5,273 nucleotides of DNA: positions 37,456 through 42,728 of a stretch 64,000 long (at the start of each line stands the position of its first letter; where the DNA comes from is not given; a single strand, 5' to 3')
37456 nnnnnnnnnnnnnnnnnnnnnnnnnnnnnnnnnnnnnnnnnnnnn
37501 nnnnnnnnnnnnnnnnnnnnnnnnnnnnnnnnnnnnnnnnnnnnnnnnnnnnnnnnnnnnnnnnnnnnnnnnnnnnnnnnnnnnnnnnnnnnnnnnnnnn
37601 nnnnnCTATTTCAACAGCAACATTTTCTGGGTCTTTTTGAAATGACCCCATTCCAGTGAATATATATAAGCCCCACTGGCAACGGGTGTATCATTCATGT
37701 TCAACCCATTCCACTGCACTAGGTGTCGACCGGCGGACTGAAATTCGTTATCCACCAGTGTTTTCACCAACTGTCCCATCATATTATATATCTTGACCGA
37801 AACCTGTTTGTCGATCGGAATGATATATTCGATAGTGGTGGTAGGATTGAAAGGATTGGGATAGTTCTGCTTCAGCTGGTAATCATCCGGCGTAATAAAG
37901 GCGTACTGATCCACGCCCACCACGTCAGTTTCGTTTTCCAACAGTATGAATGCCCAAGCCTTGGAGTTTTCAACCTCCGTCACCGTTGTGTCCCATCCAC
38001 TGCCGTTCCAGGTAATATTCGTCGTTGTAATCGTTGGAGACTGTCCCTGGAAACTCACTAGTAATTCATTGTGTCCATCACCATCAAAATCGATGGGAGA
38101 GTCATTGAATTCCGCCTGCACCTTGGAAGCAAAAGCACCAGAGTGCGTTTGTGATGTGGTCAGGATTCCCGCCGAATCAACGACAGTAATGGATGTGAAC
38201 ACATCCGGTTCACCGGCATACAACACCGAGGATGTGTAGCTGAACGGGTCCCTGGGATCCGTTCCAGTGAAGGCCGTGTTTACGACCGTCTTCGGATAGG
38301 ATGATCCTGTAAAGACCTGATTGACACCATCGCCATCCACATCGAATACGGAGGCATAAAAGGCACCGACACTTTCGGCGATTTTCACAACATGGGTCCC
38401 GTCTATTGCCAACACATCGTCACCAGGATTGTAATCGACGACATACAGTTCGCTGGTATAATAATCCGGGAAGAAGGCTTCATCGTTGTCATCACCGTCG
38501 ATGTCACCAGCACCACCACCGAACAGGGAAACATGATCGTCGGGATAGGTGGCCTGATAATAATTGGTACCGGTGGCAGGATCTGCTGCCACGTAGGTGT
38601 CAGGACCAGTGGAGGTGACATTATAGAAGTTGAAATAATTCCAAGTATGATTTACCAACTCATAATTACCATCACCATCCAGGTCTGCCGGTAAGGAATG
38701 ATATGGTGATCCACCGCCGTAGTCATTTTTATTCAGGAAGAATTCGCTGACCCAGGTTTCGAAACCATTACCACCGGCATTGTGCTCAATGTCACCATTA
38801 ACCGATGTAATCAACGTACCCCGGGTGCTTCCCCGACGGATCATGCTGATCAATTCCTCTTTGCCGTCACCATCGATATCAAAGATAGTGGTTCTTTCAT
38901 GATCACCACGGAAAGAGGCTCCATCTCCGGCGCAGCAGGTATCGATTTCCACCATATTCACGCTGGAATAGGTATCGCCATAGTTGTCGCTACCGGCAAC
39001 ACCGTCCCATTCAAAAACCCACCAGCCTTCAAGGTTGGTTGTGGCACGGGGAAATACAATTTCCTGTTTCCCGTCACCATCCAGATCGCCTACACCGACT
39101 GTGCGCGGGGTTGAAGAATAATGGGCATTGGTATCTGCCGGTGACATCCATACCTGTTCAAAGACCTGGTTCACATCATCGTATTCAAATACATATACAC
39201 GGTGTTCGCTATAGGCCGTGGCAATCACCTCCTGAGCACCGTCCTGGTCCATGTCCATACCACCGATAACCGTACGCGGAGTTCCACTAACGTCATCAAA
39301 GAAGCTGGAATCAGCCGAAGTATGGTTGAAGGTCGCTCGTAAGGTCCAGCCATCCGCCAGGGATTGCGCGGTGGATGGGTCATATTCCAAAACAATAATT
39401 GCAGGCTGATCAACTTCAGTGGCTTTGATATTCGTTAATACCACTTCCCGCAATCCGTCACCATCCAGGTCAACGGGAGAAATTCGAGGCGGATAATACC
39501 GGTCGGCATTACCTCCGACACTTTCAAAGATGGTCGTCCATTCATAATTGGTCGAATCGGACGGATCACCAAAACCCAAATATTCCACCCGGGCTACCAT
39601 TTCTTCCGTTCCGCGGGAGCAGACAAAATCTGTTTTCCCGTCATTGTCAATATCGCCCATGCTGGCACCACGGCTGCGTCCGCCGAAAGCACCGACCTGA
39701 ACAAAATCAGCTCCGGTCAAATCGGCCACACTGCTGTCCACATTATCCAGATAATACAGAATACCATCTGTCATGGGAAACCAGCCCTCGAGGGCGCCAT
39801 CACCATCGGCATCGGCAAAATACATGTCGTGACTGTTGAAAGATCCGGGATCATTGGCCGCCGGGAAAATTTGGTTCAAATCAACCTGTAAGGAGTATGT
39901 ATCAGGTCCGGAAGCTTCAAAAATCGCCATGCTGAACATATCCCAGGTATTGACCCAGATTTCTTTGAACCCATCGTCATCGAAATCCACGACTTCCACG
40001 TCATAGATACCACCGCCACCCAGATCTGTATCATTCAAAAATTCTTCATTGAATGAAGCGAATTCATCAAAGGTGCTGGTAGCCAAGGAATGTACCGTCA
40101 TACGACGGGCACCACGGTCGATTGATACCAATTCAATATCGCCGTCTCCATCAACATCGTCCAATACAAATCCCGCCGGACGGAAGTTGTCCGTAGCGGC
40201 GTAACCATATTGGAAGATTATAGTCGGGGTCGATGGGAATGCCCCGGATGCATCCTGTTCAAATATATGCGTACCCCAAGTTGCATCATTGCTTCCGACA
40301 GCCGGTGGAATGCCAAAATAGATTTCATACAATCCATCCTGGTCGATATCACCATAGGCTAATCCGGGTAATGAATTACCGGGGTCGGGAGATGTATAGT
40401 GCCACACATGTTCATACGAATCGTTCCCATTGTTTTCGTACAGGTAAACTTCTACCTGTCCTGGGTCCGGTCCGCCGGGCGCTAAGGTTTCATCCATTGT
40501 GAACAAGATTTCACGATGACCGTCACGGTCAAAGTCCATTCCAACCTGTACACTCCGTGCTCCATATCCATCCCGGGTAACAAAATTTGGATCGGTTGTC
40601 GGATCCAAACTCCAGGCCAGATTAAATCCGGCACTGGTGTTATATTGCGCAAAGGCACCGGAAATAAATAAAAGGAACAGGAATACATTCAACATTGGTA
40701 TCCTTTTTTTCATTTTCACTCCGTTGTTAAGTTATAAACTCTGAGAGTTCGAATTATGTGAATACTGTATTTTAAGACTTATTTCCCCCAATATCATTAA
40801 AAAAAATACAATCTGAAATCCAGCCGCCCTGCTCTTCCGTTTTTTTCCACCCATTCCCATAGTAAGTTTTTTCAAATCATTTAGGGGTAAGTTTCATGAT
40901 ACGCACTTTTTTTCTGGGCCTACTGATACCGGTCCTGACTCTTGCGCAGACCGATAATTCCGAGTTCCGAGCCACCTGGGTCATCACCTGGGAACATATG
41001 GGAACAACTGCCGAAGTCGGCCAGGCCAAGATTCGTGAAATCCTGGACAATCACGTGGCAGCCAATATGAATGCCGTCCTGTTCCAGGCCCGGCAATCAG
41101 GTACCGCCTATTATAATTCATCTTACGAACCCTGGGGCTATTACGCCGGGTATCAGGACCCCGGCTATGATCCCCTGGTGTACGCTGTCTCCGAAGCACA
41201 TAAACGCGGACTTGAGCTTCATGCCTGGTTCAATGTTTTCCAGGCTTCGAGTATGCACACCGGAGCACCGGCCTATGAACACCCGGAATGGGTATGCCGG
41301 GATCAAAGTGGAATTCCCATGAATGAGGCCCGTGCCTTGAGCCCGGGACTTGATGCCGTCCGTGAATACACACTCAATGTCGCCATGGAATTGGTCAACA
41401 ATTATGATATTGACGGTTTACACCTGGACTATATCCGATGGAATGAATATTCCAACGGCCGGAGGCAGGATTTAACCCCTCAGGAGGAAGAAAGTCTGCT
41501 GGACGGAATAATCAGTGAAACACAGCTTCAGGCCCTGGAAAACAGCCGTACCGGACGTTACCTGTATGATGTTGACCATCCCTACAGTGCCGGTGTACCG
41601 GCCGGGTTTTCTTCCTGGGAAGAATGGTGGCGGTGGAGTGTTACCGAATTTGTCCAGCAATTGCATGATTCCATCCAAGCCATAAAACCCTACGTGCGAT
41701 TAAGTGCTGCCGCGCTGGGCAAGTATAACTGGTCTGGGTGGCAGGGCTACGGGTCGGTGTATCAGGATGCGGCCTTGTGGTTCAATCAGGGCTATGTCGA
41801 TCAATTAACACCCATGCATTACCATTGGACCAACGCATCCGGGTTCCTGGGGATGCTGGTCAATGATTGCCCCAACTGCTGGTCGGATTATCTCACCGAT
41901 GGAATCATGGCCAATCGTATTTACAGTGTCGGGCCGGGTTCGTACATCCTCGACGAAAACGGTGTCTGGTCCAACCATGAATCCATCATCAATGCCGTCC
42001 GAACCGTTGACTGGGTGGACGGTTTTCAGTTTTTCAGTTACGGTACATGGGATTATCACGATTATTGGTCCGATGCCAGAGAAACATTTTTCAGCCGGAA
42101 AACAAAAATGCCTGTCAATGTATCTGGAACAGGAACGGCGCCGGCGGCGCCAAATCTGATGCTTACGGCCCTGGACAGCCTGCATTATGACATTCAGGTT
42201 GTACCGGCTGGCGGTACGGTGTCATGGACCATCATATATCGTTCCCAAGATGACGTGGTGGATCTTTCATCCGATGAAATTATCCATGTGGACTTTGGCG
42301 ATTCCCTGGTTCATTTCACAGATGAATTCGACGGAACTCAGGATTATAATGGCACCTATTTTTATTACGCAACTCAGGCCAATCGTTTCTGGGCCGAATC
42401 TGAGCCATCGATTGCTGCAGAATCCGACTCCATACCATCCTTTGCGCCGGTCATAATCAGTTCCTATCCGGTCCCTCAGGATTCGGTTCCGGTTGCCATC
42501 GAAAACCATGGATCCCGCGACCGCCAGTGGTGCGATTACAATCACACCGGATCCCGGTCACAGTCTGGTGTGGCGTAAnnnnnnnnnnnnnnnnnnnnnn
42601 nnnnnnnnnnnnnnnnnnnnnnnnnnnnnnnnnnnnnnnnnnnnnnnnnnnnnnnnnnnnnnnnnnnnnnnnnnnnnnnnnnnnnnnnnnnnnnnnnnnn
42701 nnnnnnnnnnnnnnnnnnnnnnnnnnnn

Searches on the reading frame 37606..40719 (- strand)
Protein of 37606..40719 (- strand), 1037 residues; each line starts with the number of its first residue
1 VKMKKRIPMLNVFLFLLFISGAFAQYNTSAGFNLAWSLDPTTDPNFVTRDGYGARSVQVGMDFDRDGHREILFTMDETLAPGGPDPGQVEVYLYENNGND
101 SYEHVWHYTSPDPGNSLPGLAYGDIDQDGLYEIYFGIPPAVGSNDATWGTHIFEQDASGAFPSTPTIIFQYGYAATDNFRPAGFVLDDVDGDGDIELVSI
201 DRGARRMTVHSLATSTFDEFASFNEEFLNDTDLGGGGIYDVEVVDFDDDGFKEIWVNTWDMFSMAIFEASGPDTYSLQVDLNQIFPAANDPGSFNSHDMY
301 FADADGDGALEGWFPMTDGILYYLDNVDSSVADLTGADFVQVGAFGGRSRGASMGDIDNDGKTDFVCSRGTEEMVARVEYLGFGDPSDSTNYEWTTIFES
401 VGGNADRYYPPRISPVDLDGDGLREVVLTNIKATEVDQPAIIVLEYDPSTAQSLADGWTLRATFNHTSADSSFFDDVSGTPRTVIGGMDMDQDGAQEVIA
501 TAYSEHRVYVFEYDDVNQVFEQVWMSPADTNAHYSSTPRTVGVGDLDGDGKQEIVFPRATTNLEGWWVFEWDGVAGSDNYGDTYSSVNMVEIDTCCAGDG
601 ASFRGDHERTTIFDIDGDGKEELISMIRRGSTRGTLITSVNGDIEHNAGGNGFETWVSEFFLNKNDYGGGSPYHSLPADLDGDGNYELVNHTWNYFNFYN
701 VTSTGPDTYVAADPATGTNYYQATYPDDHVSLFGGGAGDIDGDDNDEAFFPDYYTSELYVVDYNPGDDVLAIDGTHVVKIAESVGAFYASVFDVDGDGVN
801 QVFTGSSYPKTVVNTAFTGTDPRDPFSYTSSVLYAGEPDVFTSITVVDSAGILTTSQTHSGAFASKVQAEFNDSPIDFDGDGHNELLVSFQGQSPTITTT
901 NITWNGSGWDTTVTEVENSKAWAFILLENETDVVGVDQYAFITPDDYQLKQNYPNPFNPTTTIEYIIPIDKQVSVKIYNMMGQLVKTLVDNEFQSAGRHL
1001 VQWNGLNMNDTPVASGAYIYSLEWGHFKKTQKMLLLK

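Call 3: search_protein_families(library=pfam, proteins=[window:37606-40719:-])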
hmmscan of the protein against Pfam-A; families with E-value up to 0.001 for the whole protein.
window:37606-40719:- (1037 aa): 5 families
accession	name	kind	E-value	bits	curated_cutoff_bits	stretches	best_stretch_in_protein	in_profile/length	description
PF13517.12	FG-GAP_3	-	2.4e-33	114.9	26.9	4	62-134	1-60/61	FG-GAP-like repeat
PF01839.29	FG-GAP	-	5.8e-18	64.8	22.1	0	538-555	2-19/37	FG-GAP repeat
PF13860.13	FlgD_ig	-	6.5e-07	29.7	27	1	972-1021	24-72/79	FlgD Ig-like domain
PF18962.6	Por_Secre_tail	-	3.2e-06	27.8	27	1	953-1033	2-73/75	Secretion system C-terminal sorting domain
PF13585.12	CHU_C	-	0.00089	19.8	27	1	960-1031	17-80/86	CHU_C Type IX secretion signal domain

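Call 4: search_protein_families(library=ncbifam, proteins=[window:37606-40719:-])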
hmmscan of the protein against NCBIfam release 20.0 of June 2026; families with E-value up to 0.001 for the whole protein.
window:37606-40719:- (1037 aa): 5 families
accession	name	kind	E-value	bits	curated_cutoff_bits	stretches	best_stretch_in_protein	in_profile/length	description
TIGR04183.1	Por_Secre_tail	domain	3.6e-09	36.5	23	1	953-1034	2-70/72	T9SS type A sorting domain-containing protein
NF052323.1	T9SSA_dep_M6i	equivalog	2.9e-05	22.2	600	1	909-1023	924-1025/1043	T9SS-dependent M6-like inactivated metalloprotease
NF005176.1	PRK06655.1-1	equivalog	0.00016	21.6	230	1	971-1022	97-147/197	flagellar hook assembly protein FlgD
NF052228.1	T9SS_PorZ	equivalog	0.00033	19.2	260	1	953-1019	676-737/757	type IX secretion system anionic LPS delivery protein PorZ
NF038113.1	T9SSA_dep_M36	equivalog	0.00051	18.3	885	1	950-1035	793-868/869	T9SS-dependent M36 family metallopeptidase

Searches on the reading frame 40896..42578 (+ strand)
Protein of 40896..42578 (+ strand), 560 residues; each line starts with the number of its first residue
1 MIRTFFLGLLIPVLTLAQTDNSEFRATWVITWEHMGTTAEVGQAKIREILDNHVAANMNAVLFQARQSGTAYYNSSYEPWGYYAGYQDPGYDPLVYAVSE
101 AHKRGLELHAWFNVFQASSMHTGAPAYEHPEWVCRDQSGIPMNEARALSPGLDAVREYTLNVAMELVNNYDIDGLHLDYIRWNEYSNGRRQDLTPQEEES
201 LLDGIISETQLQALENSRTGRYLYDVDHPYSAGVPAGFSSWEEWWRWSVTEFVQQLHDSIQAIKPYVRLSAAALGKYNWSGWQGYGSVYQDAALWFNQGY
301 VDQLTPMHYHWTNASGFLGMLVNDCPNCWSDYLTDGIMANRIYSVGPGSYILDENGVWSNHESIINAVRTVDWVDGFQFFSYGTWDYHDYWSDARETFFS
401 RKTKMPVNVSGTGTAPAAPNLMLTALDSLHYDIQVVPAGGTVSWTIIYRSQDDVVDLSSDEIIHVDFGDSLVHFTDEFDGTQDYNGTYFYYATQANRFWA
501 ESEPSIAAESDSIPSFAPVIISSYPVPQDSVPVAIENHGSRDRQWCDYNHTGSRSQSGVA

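Call 9: search_protein_families(library=pfam, proteins=[window:40896-42578:+], max_evalue=0.001)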
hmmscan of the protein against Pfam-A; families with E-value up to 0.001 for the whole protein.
window:40896-42578:+ (560 aa): 2 families
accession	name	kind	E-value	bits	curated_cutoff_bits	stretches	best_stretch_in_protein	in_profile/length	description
PF02638.21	GHL10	-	1.3e-37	130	27.9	1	23-312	1-263/311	Glycosyl hydrolase-like 10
PF14871.12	GHL6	-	7.1e-07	29.9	35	1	47-178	3-131/132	Hypothetical glycosyl hydrolase 6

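Call 47: search_protein_families(library=ncbifam, proteins=[window:40896-42578:+], max_evalue=0.01)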
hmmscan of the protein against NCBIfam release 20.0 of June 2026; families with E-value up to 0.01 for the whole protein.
window:40896-42578:+ (560 aa): 0 families
